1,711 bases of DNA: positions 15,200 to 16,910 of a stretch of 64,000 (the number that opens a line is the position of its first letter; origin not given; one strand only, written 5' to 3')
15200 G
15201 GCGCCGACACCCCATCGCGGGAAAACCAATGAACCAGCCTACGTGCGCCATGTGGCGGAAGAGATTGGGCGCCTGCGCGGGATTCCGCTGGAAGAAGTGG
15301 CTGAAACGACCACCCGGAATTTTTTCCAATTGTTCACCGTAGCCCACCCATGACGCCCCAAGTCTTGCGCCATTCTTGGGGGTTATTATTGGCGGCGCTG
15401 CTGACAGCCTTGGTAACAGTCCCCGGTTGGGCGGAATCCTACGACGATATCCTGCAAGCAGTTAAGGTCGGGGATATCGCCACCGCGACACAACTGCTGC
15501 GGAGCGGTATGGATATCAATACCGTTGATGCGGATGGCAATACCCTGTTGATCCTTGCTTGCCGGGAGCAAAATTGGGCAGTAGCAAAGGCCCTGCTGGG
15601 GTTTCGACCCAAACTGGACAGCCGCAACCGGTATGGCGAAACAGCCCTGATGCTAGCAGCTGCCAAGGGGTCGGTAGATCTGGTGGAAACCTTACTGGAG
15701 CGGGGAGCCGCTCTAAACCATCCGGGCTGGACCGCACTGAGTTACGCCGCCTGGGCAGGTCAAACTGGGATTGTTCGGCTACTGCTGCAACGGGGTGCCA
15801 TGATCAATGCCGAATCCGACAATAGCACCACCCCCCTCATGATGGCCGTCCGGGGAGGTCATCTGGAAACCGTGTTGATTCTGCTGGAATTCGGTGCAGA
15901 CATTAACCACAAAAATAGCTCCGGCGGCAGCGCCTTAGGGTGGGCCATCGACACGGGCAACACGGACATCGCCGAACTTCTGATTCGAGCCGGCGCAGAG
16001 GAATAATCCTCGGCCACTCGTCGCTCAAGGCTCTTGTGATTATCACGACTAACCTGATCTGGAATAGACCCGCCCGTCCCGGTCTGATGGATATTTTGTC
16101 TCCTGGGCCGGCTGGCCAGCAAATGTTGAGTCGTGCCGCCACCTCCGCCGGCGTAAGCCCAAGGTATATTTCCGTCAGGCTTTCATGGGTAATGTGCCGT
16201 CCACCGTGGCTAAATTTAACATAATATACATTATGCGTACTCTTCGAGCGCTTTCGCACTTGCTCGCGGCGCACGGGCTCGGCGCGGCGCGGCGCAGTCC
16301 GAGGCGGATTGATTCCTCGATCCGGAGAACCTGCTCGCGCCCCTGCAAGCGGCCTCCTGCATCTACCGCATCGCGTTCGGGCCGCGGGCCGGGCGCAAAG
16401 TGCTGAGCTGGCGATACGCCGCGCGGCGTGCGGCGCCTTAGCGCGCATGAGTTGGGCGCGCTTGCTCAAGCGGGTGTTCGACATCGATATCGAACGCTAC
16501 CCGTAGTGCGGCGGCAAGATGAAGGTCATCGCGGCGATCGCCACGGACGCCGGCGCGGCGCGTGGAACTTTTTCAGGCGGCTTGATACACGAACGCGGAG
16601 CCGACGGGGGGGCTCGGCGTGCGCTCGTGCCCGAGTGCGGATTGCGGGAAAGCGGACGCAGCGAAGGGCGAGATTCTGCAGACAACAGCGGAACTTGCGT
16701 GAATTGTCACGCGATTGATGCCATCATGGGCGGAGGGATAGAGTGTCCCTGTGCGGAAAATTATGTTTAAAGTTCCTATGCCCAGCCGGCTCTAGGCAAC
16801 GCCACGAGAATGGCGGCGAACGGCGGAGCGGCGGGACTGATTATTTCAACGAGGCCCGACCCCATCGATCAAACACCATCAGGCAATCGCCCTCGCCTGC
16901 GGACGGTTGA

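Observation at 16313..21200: ptx cargo is bracketed by circularly permuted IS91-family transposase fragments plus a ~110-bp direct repeat, resembling a more-than-unit-length rolling-circle product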

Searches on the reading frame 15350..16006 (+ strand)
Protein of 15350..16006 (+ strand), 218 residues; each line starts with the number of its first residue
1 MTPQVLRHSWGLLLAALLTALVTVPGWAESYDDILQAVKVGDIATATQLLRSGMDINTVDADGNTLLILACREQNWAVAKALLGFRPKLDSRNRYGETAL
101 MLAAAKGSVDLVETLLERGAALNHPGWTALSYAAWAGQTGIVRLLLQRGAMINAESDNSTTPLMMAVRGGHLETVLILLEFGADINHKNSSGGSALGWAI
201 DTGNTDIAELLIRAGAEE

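Call 26: find_encoding_contigs(protein=window:15350-16006:+, flank=8000, max_places=8)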
Protein window:15350-16006:+ (218 aa): 1 contig read that carries it; 1 place shown.
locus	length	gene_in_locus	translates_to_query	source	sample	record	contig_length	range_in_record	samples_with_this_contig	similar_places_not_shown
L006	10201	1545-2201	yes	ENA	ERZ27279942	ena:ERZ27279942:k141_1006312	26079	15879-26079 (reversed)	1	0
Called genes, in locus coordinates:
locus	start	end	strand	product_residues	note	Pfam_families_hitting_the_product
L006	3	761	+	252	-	?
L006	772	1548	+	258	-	PF01026:TatD_DNase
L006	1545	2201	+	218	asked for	PF12796:Ank_2, PF12796:Ank_2, PF13857:Ank_5 (weak), PF24521:Ank_KRIT1 (weak), PF00023:Ank (weak), PF13857:Ank_5, PF12796:Ank_2, PF13637:Ank_4, +5 more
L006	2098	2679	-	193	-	-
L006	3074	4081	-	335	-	PF00389:2-Hacid_dh, PF02826:2-Hacid_dh_C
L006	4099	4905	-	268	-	PF00528:BPD_transp_1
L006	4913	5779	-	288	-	PF12974:Phosphonate-bd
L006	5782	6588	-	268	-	PF00005:ABC_tran, PF13304:AAA_21 (faint)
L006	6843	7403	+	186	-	-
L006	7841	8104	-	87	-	-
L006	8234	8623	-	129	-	PF02537:CRCB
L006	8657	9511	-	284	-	PF00763:THF_DHG_CYH, PF02882:THF_DHG_CYH_C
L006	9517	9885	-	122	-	PF04977:DivIC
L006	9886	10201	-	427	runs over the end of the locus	PF03952:Enolase_N, PF00113:Enolase_C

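Call 30: find_homologous_proteins(query=window:15350-16006:+, max_evalue=1e-20)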
Query window:15350-16006:+ (218 aa): 1317 proteins with E <= 1e-20 among 6896 candidates; the best 120 are listed.
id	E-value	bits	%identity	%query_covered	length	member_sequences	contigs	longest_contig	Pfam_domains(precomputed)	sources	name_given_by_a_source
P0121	9.0e-135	465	100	100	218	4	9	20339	PF13606.13,PF13857.13,PF23745.2,PF12796.14,PF00023.37,PF13637.13,PF24521.3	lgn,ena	-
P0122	1.7e-52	196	52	86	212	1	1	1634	PF13606.13,PF13857.13,PF23745.2,PF12796.14,PF00023.37,PF13637.13,PF24521.3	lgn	-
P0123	3.9e-52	195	51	95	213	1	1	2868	PF13606.13,PF13857.13,PF12796.14,PF00023.37,PF13637.13,PF24521.3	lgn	-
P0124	1.4e-51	193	49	94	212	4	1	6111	PF13606.13,PF13857.13,PF12796.14,PF00023.37,PF13637.13,PF24521.3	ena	-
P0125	2.6e-51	192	52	88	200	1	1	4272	PF13606.13,PF13857.13,PF23745.2,PF12796.14,PF00023.37,PF13637.13,PF24521.3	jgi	jgi:ankyrin repeat protein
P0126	1.6e-50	190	48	100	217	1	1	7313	PF13606.13,PF13857.13,PF12796.14,PF00023.37,PF13637.13,PF24521.3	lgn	-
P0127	2.3e-48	183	47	94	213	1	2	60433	PF13606.13,PF13857.13,PF12796.14,PF00023.37,PF13637.13,PF24521.3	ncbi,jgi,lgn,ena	-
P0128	2.3e-48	183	51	86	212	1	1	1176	PF13606.13,PF13857.13,PF23745.2,PF12796.14,PF00023.37,PF13637.13,PF24521.3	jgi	-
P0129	3.1e-48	182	52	89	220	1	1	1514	PF13606.13,PF13857.13,PF12796.14,PF00023.37,PF13637.13,PF24521.3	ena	-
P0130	1.2e-47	180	50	94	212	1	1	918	PF13606.13,PF13857.13,PF12796.14,PF00023.37,PF13637.13,PF24521.3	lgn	-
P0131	3.2e-47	179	47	97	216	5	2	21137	PF13606.13,PF13857.13,PF12796.14,PF00023.37,PF13637.13,PF24521.3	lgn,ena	-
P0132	2.1e-46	176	47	87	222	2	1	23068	PF13606.13,PF13857.13,PF12796.14,PF00023.37,PF13637.13,PF24521.3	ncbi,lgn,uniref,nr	ncbi:ankyrin repeat domain-containing protein [Zoogloea sp.]|uniref:ankyrin repeat domain-containing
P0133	2.6e-46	176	31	84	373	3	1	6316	PF13606.13,PF13857.13,PF23745.2,PF12796.14,PF00023.37,PF13637.13,PF24521.3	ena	-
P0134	3.1e-44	169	46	84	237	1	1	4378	PF13606.13,PF13857.13,PF12796.14,PF00023.37,PF13637.13,PF24521.3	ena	-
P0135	1.8e-43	167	47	93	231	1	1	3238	PF13606.13,PF13857.13,PF12796.14,PF00023.37,PF13637.13,PF24521.3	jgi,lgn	jgi:ankyrin repeat protein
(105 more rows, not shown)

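Call 31: list_cluster_members(proteins=[P0121])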
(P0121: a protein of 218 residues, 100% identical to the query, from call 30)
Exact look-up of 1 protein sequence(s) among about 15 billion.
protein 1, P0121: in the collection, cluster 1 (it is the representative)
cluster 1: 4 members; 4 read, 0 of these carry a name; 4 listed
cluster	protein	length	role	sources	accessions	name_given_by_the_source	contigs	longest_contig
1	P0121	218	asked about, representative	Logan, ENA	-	-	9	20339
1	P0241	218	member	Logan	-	-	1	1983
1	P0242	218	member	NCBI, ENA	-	-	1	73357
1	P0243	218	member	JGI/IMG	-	-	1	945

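Call 32: find_encoding_contigs(protein=P0121, flank=8000, max_places=10)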
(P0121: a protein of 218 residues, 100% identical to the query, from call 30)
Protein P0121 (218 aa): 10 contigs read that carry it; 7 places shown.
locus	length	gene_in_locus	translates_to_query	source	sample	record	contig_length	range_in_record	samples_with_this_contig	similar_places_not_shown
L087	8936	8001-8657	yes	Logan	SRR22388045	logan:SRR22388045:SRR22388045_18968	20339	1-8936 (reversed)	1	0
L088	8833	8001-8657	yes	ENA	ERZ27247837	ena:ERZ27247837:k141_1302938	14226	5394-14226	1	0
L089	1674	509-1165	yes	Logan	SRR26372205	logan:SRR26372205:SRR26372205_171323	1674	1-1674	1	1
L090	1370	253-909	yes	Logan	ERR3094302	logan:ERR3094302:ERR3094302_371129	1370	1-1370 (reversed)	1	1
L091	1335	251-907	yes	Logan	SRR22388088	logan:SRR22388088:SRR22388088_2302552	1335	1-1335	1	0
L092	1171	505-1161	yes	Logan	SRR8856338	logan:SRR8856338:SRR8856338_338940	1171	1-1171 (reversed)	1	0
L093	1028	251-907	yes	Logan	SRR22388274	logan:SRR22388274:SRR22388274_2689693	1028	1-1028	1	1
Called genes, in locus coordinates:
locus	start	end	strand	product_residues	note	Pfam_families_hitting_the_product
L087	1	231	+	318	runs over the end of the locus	PF00108:Thiolase_N (weak), PF08545:ACP_syn_III, PF08541:ACP_syn_III_C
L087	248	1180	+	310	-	PF00698:Acyl_transf_1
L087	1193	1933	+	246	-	PF00106:adh_short, PF08659:KR, PF13561:adh_short_C2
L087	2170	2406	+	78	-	PF14573:PP-binding_2 (weak), PF00550:PP-binding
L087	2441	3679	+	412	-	PF00109:ketoacyl-synt, PF02801:Ketoacyl-synt_C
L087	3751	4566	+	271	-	PF01063:Aminotran_4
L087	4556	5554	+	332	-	PF02618:YceG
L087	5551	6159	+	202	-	PF02223:Thymidylate_kin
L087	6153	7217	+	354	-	PF13177:DNA_pol3_delta2, PF09115:DNApol3-delta_C (weak)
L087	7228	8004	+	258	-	PF01026:TatD_DNase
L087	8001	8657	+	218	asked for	PF12796:Ank_2, PF12796:Ank_2, PF13857:Ank_5 (weak), PF24521:Ank_KRIT1 (weak), PF00023:Ank (weak), PF13857:Ank_5, PF12796:Ank_2, PF13637:Ank_4, +5 more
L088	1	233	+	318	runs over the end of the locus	PF00108:Thiolase_N (weak), PF08545:ACP_syn_III, PF08541:ACP_syn_III_C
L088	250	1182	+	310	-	PF00698:Acyl_transf_1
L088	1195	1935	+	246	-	PF00106:adh_short, PF08659:KR, PF13561:adh_short_C2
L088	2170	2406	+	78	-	PF14573:PP-binding_2 (weak), PF00550:PP-binding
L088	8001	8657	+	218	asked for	PF12796:Ank_2, PF12796:Ank_2, PF13857:Ank_5 (weak), PF24521:Ank_KRIT1 (weak), PF00023:Ank (weak), PF13857:Ank_5, PF12796:Ank_2, PF13637:Ank_4, +5 more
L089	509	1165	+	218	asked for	PF12796:Ank_2, PF12796:Ank_2, PF13857:Ank_5 (weak), PF24521:Ank_KRIT1 (weak), PF00023:Ank (weak), PF13857:Ank_5, PF12796:Ank_2, PF13637:Ank_4, +5 more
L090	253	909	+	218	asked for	PF12796:Ank_2, PF12796:Ank_2, PF13857:Ank_5 (weak), PF24521:Ank_KRIT1 (weak), PF00023:Ank (weak), PF13857:Ank_5, PF12796:Ank_2, PF13637:Ank_4, +5 more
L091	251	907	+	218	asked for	PF12796:Ank_2, PF12796:Ank_2, PF13857:Ank_5 (weak), PF24521:Ank_KRIT1 (weak), PF00023:Ank (weak), PF13857:Ank_5, PF12796:Ank_2, PF13637:Ank_4, +5 more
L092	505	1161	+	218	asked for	PF12796:Ank_2, PF12796:Ank_2, PF13857:Ank_5 (weak), PF24521:Ank_KRIT1 (weak), PF00023:Ank (weak), PF13857:Ank_5, PF12796:Ank_2, PF13637:Ank_4, +5 more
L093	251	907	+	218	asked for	PF12796:Ank_2, PF12796:Ank_2, PF13857:Ank_5 (weak), PF24521:Ank_KRIT1 (weak), PF00023:Ank (weak), PF13857:Ank_5, PF12796:Ank_2, PF13637:Ank_4, +5 more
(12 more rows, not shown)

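Call 33: find_encoding_contigs(protein=P0242, flank=8000, max_places=4)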
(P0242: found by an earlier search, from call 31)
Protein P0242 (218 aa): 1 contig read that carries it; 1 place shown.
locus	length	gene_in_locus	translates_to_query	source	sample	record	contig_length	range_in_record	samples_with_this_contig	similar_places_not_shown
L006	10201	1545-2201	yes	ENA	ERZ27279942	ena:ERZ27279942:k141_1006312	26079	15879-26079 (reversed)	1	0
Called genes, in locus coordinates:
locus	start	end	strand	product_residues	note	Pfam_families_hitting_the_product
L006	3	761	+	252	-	?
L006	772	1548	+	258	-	PF01026:TatD_DNase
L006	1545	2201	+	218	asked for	PF12796:Ank_2, PF12796:Ank_2, PF13857:Ank_5 (weak), PF24521:Ank_KRIT1 (weak), PF00023:Ank (weak), PF13857:Ank_5, PF12796:Ank_2, PF13637:Ank_4, +5 more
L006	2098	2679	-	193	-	-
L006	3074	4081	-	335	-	PF00389:2-Hacid_dh, PF02826:2-Hacid_dh_C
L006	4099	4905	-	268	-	PF00528:BPD_transp_1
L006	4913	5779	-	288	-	PF12974:Phosphonate-bd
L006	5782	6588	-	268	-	PF00005:ABC_tran, PF13304:AAA_21 (faint)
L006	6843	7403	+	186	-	-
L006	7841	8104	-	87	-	-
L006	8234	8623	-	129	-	PF02537:CRCB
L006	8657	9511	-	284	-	PF00763:THF_DHG_CYH, PF02882:THF_DHG_CYH_C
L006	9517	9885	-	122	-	PF04977:DivIC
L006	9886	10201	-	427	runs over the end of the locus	PF03952:Enolase_N, PF00113:Enolase_C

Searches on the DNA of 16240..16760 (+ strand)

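Call 11: search_dna_similar(query=window:16240-16760:+, collection=plasmids, mode=distant, max_rows=25)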
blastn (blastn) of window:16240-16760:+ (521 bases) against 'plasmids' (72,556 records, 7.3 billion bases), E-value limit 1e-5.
No match.

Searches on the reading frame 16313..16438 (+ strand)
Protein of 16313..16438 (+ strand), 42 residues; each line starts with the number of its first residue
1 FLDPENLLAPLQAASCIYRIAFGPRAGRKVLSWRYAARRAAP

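Call 10: search_protein_families(library=pfam, max_evalue=1, proteins=[window:16313-16438:+])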
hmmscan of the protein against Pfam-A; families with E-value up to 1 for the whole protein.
seq(42 aa): 0 families
